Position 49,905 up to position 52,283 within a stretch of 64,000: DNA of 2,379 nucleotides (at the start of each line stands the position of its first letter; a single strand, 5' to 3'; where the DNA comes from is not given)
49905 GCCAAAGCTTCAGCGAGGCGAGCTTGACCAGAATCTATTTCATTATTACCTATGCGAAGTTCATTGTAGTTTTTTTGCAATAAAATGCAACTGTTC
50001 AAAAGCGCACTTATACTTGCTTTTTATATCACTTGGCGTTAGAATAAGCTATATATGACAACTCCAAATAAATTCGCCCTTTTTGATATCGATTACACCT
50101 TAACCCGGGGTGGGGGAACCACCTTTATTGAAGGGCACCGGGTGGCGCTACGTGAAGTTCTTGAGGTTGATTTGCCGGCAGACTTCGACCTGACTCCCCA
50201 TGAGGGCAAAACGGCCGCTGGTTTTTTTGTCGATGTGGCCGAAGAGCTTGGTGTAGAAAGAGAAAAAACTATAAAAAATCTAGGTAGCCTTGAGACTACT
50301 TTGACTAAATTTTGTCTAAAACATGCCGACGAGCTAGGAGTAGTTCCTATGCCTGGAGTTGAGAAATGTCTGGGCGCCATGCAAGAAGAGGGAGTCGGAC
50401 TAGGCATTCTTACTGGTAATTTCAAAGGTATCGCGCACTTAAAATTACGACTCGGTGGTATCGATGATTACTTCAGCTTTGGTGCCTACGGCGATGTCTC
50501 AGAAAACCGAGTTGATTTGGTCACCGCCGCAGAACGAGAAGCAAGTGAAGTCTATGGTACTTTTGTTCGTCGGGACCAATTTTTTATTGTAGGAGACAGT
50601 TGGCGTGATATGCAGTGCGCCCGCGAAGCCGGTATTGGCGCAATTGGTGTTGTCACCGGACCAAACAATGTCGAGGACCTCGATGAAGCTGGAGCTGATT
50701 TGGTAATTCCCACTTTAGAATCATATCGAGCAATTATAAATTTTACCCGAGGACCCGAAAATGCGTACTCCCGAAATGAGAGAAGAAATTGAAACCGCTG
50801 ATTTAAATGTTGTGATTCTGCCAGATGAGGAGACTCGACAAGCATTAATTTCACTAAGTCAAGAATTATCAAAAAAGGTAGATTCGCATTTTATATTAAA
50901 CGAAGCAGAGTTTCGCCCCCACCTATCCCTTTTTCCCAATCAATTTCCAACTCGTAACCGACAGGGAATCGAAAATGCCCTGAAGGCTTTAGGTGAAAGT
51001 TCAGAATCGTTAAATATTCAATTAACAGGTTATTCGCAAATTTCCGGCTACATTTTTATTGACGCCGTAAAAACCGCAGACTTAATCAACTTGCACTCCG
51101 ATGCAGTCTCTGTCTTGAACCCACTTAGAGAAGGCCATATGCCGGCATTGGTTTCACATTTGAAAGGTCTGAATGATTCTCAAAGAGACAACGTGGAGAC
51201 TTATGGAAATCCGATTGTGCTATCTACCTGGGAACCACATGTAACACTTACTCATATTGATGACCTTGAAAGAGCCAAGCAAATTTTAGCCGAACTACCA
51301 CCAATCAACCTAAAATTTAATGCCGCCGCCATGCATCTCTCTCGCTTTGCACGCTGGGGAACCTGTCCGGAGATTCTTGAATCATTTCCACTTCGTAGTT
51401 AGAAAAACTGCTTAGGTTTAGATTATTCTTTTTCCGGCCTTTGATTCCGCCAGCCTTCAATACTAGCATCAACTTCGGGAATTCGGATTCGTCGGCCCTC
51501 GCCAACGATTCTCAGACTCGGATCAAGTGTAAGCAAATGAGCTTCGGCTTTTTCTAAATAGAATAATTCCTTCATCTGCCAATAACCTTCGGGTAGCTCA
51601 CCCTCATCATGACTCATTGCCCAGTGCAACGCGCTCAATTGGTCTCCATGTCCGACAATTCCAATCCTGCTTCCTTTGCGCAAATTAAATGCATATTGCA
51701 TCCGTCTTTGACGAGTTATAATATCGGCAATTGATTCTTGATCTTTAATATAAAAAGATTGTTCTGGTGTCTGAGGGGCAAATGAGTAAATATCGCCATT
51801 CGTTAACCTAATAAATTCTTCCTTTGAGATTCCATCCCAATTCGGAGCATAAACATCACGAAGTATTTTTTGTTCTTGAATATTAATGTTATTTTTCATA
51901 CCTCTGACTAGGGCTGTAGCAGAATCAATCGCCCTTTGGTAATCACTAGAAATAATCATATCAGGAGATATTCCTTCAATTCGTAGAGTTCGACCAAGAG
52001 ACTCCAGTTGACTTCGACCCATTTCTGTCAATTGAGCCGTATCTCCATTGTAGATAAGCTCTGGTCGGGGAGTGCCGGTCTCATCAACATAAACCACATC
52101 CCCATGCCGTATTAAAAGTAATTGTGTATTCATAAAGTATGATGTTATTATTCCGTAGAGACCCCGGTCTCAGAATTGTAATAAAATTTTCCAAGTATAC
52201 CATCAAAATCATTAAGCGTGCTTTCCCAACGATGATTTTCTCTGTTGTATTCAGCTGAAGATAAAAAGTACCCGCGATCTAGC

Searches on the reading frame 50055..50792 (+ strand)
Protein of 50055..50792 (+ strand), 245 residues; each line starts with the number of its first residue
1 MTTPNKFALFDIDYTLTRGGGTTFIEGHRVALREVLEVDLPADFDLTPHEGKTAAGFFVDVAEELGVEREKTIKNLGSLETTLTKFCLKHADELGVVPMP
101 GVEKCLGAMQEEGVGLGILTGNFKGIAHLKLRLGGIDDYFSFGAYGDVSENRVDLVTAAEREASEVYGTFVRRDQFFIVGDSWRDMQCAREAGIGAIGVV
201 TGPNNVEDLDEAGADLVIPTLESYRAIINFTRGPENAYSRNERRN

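Call 33: search_protein_families(library=pfam, proteins=[window:50055-50792:+], max_evalue=0.001)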
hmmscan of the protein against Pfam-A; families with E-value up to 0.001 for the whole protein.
window:50055-50792:+ (245 aa): 4 families
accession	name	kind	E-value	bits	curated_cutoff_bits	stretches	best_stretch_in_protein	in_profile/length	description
PF13419.12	HAD_2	-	1.4e-12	48.5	23.8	1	62-199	49-178/178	Haloacid dehalogenase-like hydrolase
PF00702.32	Hydrolase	-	4e-09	37.6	26.4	1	8-193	4-191/191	haloacid dehalogenase-like hydrolase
PF13242.12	Hydrolase_like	-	1.3e-08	35.1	22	1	172-222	20-73/75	HAD-hyrolase-like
PF12710.13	HAD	-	1.9e-06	28.9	27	1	8-190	1-189/189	haloacid dehalogenase-like hydrolase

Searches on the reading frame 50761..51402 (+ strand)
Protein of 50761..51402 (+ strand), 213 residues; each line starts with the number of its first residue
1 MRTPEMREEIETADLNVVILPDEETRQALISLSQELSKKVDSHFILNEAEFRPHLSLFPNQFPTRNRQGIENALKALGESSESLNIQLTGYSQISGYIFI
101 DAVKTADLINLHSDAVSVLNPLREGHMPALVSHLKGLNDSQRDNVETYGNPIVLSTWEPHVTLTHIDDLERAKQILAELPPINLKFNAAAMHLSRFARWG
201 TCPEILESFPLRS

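Call 33: search_protein_families(library=pfam, proteins=[window:50761-51402:+], max_evalue=0.001)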
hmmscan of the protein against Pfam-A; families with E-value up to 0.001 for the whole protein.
window:50761-51402:+ (213 aa): 3 families
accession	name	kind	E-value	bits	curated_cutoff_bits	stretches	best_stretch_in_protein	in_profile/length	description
PF06299.18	DUF1045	-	1.7e-08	35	24.3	1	66-196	13-146/159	Protein of unknown function (DUF1045)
PF13563.12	2_5_RNA_ligase2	-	7.2e-08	33.1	27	1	52-195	25-147/152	2'-5' RNA ligase superfamily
PF02834.22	LigT_PEase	-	2.2e-06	28.2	23.3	0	156-200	32-78/87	LigT like Phosphoesterase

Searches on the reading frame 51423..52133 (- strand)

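Call 33: search_protein_families(library=pfam, proteins=[window:51423-52133:-], max_evalue=0.001)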
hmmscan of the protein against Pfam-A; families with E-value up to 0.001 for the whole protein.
window:51423-52133:- (236 aa): 2 families
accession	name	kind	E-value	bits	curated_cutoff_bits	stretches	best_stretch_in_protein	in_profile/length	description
PF00300.27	His_Phos_1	-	1.1e-16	61.5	21.7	1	5-173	1-158/194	Histidine phosphatase superfamily (branch 1)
PF00328.27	His_Phos_2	-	0.00014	21.9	23.6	1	24-89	52-126/354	Histidine phosphatase superfamily (branch 2)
